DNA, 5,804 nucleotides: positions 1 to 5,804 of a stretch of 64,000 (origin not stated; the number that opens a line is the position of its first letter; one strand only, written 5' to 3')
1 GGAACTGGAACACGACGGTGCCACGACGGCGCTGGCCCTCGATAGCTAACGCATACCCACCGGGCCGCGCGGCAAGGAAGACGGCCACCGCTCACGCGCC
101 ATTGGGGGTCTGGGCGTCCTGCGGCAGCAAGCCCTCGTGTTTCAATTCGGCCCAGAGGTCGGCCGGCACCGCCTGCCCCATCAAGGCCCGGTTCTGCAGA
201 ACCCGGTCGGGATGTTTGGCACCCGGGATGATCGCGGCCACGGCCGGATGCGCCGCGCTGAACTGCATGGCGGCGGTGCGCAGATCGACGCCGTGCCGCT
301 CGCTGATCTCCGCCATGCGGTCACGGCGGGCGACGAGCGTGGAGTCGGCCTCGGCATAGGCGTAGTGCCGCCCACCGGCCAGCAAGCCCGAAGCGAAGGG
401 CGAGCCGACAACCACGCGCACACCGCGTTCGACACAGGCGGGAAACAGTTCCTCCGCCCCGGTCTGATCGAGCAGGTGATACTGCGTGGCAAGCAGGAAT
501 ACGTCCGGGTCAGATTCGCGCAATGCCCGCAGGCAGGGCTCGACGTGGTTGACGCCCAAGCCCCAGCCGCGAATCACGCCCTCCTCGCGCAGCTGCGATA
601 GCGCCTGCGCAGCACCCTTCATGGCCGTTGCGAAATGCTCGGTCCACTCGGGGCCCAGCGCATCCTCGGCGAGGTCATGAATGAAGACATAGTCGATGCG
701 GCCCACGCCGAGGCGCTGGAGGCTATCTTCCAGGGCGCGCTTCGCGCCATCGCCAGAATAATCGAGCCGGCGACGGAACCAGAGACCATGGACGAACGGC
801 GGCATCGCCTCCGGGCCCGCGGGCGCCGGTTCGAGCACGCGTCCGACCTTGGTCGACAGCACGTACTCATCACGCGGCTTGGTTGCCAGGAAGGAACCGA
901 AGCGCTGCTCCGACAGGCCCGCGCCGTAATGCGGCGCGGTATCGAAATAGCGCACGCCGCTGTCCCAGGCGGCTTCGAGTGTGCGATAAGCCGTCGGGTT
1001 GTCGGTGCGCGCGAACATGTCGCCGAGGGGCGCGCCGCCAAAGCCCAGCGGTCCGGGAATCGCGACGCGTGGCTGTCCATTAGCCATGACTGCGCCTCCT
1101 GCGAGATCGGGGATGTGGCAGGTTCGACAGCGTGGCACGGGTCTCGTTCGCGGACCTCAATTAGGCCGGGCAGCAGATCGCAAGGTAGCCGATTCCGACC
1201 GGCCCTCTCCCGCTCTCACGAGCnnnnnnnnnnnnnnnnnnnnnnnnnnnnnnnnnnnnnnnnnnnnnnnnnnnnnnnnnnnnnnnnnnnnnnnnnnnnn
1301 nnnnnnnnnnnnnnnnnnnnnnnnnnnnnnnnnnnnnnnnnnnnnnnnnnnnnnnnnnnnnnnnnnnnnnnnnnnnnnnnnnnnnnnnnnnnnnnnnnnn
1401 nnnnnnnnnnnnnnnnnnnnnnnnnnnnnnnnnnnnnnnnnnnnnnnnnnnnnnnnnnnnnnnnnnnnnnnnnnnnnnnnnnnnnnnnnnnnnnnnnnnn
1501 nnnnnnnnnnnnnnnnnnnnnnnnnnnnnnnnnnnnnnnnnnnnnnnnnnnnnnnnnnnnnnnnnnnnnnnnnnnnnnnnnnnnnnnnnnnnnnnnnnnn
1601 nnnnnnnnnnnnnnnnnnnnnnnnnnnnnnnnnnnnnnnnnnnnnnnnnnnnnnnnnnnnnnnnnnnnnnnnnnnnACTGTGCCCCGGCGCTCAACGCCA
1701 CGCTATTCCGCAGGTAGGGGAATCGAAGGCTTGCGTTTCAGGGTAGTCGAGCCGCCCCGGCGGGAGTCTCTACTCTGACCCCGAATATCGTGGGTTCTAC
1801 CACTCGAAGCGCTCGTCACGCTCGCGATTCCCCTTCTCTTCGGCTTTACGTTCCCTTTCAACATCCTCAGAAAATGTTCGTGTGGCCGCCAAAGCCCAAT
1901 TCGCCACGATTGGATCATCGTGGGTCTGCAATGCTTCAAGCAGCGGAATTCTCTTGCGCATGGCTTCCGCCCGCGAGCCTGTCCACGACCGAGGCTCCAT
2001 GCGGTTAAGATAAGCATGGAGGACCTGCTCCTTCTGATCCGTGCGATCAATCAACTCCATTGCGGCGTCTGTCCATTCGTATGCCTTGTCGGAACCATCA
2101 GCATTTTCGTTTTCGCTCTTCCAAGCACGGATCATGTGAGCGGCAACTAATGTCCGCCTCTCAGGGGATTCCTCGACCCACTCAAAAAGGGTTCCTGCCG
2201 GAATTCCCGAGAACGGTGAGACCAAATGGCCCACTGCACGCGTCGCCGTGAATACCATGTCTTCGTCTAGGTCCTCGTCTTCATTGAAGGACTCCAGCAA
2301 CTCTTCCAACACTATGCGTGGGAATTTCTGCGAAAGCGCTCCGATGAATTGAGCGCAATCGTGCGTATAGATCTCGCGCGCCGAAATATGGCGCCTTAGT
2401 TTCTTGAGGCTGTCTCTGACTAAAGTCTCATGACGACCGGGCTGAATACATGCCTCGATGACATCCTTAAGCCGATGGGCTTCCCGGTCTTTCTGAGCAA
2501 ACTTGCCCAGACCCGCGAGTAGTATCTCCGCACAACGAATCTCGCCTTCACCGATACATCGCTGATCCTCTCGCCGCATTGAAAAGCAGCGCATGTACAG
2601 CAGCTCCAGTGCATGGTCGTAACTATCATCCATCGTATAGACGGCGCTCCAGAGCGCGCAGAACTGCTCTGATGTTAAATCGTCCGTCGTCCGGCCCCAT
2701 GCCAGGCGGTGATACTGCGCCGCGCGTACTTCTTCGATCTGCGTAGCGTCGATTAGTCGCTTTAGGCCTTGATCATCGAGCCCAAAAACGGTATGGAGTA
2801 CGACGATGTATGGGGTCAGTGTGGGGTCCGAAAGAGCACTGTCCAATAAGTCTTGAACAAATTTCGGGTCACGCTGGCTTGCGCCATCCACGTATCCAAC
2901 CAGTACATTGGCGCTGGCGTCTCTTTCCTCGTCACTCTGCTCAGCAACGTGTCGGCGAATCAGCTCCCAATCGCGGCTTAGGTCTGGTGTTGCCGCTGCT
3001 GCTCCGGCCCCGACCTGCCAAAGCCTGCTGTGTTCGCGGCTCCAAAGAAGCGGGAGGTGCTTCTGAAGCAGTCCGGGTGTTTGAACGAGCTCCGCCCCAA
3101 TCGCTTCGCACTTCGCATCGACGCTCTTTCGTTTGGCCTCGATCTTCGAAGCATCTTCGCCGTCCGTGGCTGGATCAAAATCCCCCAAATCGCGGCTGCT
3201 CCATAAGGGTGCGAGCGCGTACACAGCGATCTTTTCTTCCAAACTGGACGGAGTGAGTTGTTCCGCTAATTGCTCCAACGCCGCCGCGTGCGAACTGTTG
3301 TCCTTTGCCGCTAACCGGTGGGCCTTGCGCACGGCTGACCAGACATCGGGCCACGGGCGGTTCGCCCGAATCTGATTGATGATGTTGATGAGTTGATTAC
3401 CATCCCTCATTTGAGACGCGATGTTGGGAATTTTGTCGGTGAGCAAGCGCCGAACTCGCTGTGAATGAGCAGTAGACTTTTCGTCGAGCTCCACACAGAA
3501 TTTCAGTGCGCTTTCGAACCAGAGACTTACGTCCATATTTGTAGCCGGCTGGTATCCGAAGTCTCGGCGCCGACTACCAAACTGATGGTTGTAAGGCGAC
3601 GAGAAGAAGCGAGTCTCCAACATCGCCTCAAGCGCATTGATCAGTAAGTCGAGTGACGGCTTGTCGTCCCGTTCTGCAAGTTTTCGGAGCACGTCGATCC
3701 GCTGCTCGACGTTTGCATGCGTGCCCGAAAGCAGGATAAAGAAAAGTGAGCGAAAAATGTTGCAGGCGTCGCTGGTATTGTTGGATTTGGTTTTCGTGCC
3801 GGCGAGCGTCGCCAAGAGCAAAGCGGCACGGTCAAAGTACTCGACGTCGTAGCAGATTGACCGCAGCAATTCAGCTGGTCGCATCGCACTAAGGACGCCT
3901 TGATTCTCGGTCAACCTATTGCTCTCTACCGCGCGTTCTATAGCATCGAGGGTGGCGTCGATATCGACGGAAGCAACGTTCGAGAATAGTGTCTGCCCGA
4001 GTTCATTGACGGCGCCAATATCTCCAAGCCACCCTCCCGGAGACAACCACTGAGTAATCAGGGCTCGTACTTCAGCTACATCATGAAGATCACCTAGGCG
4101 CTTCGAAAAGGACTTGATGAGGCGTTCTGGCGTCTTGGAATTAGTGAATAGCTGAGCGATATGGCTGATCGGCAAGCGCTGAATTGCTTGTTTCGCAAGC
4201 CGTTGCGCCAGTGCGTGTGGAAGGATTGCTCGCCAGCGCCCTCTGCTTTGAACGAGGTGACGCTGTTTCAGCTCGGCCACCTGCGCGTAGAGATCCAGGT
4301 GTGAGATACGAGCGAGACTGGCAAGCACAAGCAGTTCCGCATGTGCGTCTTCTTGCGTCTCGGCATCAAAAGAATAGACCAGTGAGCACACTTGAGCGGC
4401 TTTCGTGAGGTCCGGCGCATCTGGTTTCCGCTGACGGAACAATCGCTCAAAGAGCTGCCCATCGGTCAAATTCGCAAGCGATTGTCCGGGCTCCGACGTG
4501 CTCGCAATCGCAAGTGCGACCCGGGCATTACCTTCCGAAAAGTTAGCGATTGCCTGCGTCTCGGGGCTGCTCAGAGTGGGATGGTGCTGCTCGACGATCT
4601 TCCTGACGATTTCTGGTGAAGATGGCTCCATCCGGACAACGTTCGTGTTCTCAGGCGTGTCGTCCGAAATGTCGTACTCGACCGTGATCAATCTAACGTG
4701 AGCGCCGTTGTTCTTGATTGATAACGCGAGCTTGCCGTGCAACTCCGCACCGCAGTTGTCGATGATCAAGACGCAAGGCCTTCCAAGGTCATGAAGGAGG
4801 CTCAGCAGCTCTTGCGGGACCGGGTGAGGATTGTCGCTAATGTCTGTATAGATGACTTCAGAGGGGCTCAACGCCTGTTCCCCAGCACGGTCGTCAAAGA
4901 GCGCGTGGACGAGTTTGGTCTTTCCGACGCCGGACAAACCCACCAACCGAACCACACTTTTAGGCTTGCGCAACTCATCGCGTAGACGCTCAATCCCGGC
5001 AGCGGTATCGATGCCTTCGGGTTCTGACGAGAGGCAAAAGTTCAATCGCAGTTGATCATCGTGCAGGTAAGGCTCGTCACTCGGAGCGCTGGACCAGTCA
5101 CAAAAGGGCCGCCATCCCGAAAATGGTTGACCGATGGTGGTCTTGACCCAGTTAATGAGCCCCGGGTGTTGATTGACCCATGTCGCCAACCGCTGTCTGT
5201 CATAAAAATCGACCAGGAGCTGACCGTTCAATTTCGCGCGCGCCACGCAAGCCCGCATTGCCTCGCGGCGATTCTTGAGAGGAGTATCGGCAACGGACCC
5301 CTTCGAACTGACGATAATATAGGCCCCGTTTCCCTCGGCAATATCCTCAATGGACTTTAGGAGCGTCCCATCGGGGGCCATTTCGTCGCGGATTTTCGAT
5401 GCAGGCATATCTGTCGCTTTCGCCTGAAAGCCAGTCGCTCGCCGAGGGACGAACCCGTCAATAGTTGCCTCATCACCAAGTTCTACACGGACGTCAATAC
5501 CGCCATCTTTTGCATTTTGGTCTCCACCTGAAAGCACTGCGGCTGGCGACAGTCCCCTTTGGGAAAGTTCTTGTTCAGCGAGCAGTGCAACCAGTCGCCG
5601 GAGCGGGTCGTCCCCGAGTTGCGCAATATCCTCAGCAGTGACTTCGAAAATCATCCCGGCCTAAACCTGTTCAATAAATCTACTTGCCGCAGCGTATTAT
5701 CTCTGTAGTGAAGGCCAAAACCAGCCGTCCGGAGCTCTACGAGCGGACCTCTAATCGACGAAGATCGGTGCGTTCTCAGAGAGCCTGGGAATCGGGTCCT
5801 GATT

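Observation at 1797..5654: Stand-alone nuclease-STAND-repeat protein: candidate Avs-like antiphage sensor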

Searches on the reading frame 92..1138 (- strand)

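Call 13: search_protein_families(library=pfam, proteins=[window:92-1138:-], max_evalue=0.01)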
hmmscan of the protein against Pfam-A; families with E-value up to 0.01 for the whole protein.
window:92-1138:- (348 aa): 1 family
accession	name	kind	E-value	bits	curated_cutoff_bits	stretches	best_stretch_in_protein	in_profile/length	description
PF00248.27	Aldo_ket_red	-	3.7e-43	148.1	24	1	30-326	1-280/291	Aldo/keto reductase family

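Call 15: search_protein_families(library=padloc, proteins=[window:92-1138:-], max_evalue=0.1)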
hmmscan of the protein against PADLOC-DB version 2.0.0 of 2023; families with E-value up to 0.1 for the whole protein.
window:92-1138:- (348 aa): 0 families

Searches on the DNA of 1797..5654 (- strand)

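Call 20: search_dna_similar(query=window:1797-5654:-, collection=ecoli_genomes, mode=distant, max_rows=10)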
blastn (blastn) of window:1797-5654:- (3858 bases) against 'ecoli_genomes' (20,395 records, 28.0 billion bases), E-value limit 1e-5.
No match.

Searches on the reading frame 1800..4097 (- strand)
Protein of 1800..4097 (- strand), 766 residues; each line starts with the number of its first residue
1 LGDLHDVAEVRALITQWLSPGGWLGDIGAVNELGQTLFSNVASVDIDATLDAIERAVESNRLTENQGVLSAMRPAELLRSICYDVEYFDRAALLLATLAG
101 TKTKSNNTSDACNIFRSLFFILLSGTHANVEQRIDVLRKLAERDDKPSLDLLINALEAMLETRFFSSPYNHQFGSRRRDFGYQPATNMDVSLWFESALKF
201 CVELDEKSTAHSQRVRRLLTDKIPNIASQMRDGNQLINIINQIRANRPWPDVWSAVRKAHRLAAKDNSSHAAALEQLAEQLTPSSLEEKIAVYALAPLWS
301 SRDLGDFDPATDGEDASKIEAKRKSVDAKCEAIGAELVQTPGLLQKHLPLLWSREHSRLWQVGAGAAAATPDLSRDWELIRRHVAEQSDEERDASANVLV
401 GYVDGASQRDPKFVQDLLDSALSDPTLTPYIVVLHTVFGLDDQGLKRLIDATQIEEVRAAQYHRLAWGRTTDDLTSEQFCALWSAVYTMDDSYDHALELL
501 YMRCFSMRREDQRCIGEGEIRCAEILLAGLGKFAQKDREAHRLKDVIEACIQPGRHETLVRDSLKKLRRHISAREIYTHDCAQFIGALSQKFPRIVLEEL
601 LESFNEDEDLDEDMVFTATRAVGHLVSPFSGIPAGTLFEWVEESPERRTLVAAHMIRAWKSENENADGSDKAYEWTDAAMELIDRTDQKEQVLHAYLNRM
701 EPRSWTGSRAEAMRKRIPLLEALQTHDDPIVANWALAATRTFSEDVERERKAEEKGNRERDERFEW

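Call 59: predict_structure(alignment_id=A3)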
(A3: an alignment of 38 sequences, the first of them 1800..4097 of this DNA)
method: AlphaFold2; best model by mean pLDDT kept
length: 766 residues; sequences in the alignment: 38
mean_pLDDT: 85.2   pTM: 0.75
mean pLDDT of the five models: 85.2, 84.7, 82.8, 82.8, 82.2
residues with pLDDT >= 90: 419; 70-90: 243; 50-70: 64; < 50: 40
segments of 3 or more residues with pLDDT < 50: 1-3, 166-177, 301-314, 666-669, 763-766
pLDDT, mean of each block of 10 residues (from residue 1): 67 90 84 85 89 90 65 87 93 92 71 91 89 96 90 94 53 50 83 93 94 93 88 88 91 90 88 93 92 76 48 63 88 96 93 87 96 95 86 80 96 94 91 92 95 93 88 94 96 92 88 89 92 65 92 95 90 80 90 93 60 56 66 92 90 88 56 87 93 91 78 91 96 97 95 81 45
secondary structure, 60 per line:
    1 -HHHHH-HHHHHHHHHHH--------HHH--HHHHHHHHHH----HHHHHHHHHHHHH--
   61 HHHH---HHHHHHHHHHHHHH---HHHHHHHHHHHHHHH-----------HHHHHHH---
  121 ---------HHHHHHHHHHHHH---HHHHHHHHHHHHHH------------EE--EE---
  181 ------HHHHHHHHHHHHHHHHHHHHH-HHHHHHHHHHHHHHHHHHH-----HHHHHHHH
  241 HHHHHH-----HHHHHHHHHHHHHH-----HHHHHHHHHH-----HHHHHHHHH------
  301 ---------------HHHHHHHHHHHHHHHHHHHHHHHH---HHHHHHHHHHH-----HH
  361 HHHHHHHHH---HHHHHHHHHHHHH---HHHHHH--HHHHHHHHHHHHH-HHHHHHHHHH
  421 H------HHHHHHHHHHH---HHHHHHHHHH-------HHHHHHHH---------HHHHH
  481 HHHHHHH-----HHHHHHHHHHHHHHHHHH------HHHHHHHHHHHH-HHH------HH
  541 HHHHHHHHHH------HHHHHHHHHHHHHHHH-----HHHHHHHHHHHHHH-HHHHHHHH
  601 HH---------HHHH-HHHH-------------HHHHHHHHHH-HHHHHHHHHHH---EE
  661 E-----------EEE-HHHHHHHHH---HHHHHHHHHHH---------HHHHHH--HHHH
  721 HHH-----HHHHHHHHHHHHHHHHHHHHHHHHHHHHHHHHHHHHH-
elements in order (helices of 4 or more, strands of 3 or more residues): H2-6 H8-18 H32-41 H46-58 H61-64 H68-81 H85-99 H111-117 H130-142 H146-159 H187-207 H209-227 H233-246 H252-265 H271-280 H286-294 H316-339 H343-353 H359-369 H373-385 H389-394 H397-409 H411-421 H428-438 H442-451 H459-466 H476-487 H493-510 H517-528 H539-550 H557-572 H578-591 H593-602 H612-615 H617-620 H634-643 H645-655 E659-661 E673-675 H677-685 H689-699 H709-714 H717-723 H729-765

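Call 63: fold_search(model_id=the predicted structure, library=pdb)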
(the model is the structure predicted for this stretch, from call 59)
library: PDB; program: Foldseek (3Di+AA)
matches with E <= 10: 1017; with E <= 0.001: 11
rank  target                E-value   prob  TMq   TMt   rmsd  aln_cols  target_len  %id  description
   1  3zjy_B                5.8e-05  1.00  0.39  0.35  14.4       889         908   13  Crystal Structure of Importin 13 - RanGTP - eIF1A complex (released 2013-04-10)
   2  3zjy_G                9.1e-05  1.00  0.40  0.36  14.2       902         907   13  Crystal Structure of Importin 13 - RanGTP - eIF1A complex (released 2013-04-10)
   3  4c0o_B                1.4e-04  1.00  0.39  0.35  13.7       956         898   12  Transportin 3 in complex with phosphorylated ASF/SF2 (released 2014-01-22)
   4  4a0c_B                3.5e-04  1.00  0.30  0.23  19.8       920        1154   11  Structure of the CAND1-CUL4B-RBX1 complex (released 2011-11-30)
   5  6igx_B                3.6e-04  1.00  0.19  0.20  20.6       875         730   13  Crystal structure of human CAP-G in complex with CAP-H (released 2019-03-13)
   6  7z8r_D                3.8e-04  1.00  0.29  0.22  19.9       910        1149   12  CAND1-CUL1-RBX1 (released 2023-04-19)
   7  6gx9_B                6.1e-04  1.00  0.34  0.30  15.7       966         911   11  Crystal structure of the TNPO3 - CPSF6 RSLD complex (released 2019-03-13)
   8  7onb_C                8.6e-04  1.00  0.36  0.34  13.7       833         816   11  Structure of the U2 5' module of the A3'-SSA complex (released 2021-08-04)
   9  2x19_B                9.2e-04  1.00  0.39  0.35  14.3       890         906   13  Crystal structure of Importin13 - RanGTP complex (released 2010-02-16)
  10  6gx9_A                9.2e-04  1.00  0.32  0.29  15.1       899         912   11  Crystal structure of the TNPO3 - CPSF6 RSLD complex (released 2019-03-13)
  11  8a9k_A                9.5e-04  1.00  0.21  0.17  23.9       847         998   11  Cryo-EM structure of USP1-UAF1 bound to FANCI and mono-ubiquitinated FANCD2 with ML323 (consensus reconstruction) (released 2022-10-12)
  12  9dz6_A                1.2e-03  0.99  0.17  0.13  27.0       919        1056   13  Cryo-EM structure of yeast Exportin Msn5 bound to RanGTP and Pho4 (not modeled) (State 3-1) (released 2025-03-19)
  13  4c0q_A                1.3e-03  1.00  0.38  0.35  14.0       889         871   12  Transportin 3 in complex with Ran(Q69L)GTP (released 2014-01-22)
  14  8f1e_A                1.5e-03  1.00  0.39  0.34  16.1       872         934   10  Cryo-EM structure of Kap114 bound to Gsp1 (RanGTP) and H2A-H2B (released 2023-07-26)
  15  4fgv                  1.5e-03  0.99  0.18  0.16  19.6       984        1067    9  Crystal structure of free CRM1 (crystal form 1) (released 2013-01-23)
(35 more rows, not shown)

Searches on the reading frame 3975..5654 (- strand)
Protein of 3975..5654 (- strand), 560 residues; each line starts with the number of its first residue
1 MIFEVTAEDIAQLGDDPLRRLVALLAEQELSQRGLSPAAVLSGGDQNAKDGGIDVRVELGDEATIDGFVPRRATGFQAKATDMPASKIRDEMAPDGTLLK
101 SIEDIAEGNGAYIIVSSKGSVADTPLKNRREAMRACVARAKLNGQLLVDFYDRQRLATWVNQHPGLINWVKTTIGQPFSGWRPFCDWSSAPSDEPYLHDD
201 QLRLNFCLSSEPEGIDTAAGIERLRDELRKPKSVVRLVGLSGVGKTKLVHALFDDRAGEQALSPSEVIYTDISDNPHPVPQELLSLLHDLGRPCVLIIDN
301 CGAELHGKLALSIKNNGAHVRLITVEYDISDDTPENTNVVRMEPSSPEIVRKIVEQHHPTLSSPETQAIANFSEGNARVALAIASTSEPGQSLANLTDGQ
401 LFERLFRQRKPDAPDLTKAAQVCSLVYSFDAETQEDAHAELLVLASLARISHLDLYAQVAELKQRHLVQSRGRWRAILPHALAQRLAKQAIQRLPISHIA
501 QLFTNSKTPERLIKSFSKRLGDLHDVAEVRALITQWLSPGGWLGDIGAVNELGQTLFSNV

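Call 50: predict_structure(alignment_id=A2)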
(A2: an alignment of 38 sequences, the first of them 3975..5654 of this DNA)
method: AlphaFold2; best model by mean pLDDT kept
length: 560 residues; sequences in the alignment: 38
mean_pLDDT: 85.3   pTM: 0.61
mean pLDDT of the five models: 85.3, 85.2, 83.9, 82.8, 81.6
residues with pLDDT >= 90: 231; 70-90: 277; 50-70: 51; < 50: 1
segments of 3 or more residues with pLDDT < 50: none
pLDDT, mean of each block of 10 residues (from residue 1): 81 93 92 87 63 87 91 94 91 88 90 94 92 92 90 94 80 81 67 57 71 73 90 86 76 81 85 85 84 85 87 86 78 72 77 84 90 84 85 86 88 89 94 82 93 93 85 81 92 91 90 93 92 91 84 89
secondary structure, 60 per line:
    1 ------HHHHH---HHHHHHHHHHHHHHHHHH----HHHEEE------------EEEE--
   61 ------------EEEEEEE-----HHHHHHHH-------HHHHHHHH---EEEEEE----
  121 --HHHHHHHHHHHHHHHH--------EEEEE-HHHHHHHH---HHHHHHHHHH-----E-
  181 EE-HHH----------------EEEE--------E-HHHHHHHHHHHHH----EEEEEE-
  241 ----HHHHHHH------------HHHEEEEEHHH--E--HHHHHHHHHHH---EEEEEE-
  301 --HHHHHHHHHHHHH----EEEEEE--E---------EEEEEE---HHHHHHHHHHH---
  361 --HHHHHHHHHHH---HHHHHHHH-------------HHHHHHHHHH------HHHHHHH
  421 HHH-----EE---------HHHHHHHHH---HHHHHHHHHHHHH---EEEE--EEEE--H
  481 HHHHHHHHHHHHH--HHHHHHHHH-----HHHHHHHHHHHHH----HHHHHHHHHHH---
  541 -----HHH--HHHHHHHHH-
elements in order: H7-11 H15-32 E40-42 E55-58 E73-79 H85-92 H100-107 E111-116 H123-138 E147-151 H153-160 H164-173 E203-206 H217-229 E234-239 H245-251 E267-271 H280-290 E294-299 H303-315 E320-325 E338-343 H347-357 H363-373 H377-384 H398-407 H414-423 H440-448 H452-464 E468-471 E474-477 H480-493 H496-504 H510-522 H527-537 H551-559

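Call 55: fold_search(model_id=the predicted structure, library=pdb)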
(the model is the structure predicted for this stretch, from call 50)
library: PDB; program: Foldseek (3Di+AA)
matches with E <= 10: 1132; with E <= 0.001: 94
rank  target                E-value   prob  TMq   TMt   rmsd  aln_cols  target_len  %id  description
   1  8dgf_B                1.0e-08  1.00  0.34  0.15  18.0       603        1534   11  Avs4 bound to phage PhiV-1 portal (released 2022-08-03)
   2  8dgf_A                6.3e-08  1.00  0.28  0.13  19.0       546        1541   10  Avs4 bound to phage PhiV-1 portal (released 2022-08-03)
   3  6mfv_A                8.2e-08  1.00  0.30  0.27  10.3       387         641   13  Crystal structure of the Signal Transduction ATPase with Numerous Domains (STAND) protein with a tetratricopeptide rep (released 2019-02-20)
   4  9ria_B                1.5e-07  1.00  0.26  0.18  21.8       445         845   13  Cryo-EM structure of tomato NRC3-AVRcap1b complex (released 2025-07-23)
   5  9ria_A                5.8e-07  1.00  0.26  0.18  22.3       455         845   14  Cryo-EM structure of tomato NRC3-AVRcap1b complex (released 2025-07-23)
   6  3shf                  8.3e-07  1.00  0.27  0.15  13.4       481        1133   13  Crystal structure of the R265S mutant of full-length murine Apaf-1 (released 2011-08-24)
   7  9ria_C                8.8e-07  1.00  0.25  0.18  22.5       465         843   12  Cryo-EM structure of tomato NRC3-AVRcap1b complex (released 2025-07-23)
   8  2qen                  9.3e-07  1.00  0.25  0.37  12.7       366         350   14  The walker-type atpase paby2304 of pyrococcus abyssi (released 2008-07-01)
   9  9ri9_B                9.8e-07  1.00  0.22  0.16  22.7       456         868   13  Cryo-EM structure of the tomato NRC3 hexameric resistosome (released 2025-07-23)
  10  8dgc_B                1.1e-06  1.00  0.26  0.10  17.3       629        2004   11  Avs3 bound to phage PhiV-1 terminase (released 2022-08-03)
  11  5irm_C                2.0e-06  1.00  0.33  0.26  10.2       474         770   12  Crystal structure of rabbit NOD2 in an ADP-bound state (Crystal form2) (released 2016-06-29)
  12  7xx2_A                2.8e-06  1.00  0.26  0.18  12.1       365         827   14  Cryo-EM structure of Sr35 resistosome induced by AvrSr35 R381A (released 2022-11-02)
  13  8tw7_5                3.7e-06  1.00  0.30  0.45   9.3       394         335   14  Cryo-EM structure of S. cerevisiae Ctf18-RFC-PCNA complex in Apo state conformation I (released 2024-09-04)
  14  1iqp_C                3.8e-06  1.00  0.25  0.39  11.9       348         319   15  Crystal Structure of the Clamp Loader Small Subunit from Pyrococcus furiosus (released 2001-09-19)
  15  7tid_E                4.3e-06  1.00  0.30  0.46   9.2       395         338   13  Structure of the yeast clamp loader (Replication Factor C RFC) bound to the sliding clamp (Proliferating Cell Nuclear  (released 2022-02-16)
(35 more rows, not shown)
